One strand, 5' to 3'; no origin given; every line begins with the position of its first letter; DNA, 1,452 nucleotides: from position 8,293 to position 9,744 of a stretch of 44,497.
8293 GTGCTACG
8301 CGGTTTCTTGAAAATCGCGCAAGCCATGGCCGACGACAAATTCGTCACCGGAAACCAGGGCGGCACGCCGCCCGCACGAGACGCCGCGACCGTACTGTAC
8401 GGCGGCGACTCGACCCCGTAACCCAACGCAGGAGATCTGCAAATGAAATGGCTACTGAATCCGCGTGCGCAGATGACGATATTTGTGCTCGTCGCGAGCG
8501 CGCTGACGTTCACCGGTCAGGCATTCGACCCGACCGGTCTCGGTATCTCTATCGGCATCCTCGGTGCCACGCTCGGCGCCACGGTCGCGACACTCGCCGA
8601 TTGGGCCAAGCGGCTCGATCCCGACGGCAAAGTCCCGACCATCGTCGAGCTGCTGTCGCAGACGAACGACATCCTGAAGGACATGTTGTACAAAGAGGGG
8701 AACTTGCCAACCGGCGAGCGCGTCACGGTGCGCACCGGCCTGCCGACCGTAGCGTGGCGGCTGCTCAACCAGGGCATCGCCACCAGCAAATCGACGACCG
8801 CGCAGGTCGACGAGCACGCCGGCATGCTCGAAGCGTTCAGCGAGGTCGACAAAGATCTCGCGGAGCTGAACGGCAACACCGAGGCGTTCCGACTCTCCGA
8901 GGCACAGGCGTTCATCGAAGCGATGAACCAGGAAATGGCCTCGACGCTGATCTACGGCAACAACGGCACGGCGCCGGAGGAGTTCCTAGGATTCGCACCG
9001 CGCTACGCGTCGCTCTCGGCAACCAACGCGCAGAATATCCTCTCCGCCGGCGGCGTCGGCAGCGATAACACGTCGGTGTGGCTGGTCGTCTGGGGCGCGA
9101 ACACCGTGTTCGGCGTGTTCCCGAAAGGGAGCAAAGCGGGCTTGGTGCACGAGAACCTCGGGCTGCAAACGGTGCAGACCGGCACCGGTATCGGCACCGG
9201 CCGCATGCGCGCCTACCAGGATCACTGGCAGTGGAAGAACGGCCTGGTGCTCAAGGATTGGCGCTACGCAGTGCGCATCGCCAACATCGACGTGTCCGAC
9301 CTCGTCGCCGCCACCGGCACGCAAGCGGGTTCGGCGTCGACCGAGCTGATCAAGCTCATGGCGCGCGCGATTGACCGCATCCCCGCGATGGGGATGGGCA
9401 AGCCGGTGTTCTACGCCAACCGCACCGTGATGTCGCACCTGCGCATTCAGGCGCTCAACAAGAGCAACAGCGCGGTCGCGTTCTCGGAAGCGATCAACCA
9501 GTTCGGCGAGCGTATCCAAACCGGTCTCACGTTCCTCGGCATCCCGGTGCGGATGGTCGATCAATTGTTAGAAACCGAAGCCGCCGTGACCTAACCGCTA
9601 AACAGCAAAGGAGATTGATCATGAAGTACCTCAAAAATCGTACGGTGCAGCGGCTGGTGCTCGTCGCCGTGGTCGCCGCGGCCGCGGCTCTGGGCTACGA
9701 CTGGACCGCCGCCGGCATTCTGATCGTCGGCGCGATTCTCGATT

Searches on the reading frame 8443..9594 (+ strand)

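Call 25: search_protein_families(library=phrogs, proteins=[window:8443-9594:+], max_evalue=0.001)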
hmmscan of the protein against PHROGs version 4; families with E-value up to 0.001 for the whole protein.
window:8443-9594:+ (383 aa): 1 family
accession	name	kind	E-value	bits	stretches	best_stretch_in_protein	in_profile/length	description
phrog_212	-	head and packaging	6.9e-84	282.8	1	46-288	3-299/301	major head protein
